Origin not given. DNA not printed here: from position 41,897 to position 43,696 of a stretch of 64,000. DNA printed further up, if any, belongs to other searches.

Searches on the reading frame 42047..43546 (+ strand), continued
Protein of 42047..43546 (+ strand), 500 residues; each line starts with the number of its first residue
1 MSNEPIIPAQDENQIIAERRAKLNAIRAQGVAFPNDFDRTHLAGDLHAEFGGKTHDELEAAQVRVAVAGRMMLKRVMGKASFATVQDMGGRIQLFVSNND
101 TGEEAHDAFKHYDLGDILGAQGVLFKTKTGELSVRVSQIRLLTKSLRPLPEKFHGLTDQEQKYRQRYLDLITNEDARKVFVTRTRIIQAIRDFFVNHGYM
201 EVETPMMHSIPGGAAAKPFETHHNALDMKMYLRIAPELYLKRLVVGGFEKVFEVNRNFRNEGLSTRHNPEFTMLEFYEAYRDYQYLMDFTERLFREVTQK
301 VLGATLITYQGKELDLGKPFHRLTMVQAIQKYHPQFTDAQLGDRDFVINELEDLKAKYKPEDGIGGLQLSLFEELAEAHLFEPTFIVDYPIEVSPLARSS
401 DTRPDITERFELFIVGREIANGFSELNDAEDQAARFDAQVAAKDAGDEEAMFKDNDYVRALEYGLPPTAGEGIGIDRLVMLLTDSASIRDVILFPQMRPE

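Call 64: find_encoding_contigs(protein=P0439, flank=8000, max_places=1)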
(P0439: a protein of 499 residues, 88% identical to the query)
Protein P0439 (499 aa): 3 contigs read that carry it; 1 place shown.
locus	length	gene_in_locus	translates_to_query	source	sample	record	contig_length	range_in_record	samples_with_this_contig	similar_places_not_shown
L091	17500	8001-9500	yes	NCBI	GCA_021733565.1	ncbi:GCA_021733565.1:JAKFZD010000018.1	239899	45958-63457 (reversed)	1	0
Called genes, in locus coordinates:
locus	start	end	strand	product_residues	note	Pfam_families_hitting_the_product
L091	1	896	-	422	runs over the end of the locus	PF25917:BSH_RND, PF25973:BSH_CzcB (weak), PF25876:HH_MFP_RND, PF25944:Beta-barrel_RND, PF25954:Beta-barrel_RND_2 (weak), PF25967:RND-MFP_C, PF25989:YknX_C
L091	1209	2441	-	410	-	PF00696:AA_kinase, PF01842:ACT (weak), PF22468:ACT_9 (weak), PF01842:ACT, PF13840:ACT_7, PF22468:ACT_9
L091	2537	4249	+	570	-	PF01368:DHH, PF02272:DHHA1, PF17768:RecJ_OB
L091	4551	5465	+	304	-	PF03462:PCRF, PF00472:RF-1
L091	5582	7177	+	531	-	PF00989:PAS, PF13426:PAS_9, PF08447:PAS_3, PF00989:PAS, PF13188:PAS_8, PF08448:PAS_4, PF13426:PAS_9, PF00990:GGDEF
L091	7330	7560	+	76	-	-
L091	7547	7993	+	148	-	PF01850:PIN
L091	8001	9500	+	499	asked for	PF01336:tRNA_anti-codon, PF00152:tRNA-synt_2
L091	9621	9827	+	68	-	PF11127:YgaP-like_TM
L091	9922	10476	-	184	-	PF08207:EFP_N, PF01132:EFP, PF09285:Elong-fact-P_C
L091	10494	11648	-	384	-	PF10093:EarP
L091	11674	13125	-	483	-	PF08323:Glyco_transf_5, PF13579:Glyco_trans_4_4 (faint), PF20706:GT4-conflict (weak), PF00534:Glycos_transf_1, PF13692:Glyco_trans_1_4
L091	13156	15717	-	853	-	PF11897:DUF3417, PF00343:Phosphorylase, PF28476:GlgP_C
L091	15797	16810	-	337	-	PF03446:NAD_binding_2, PF03807:F420_oxidored (weak), PF00393:6PGD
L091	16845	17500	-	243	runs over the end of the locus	PF01182:Glucosamine_iso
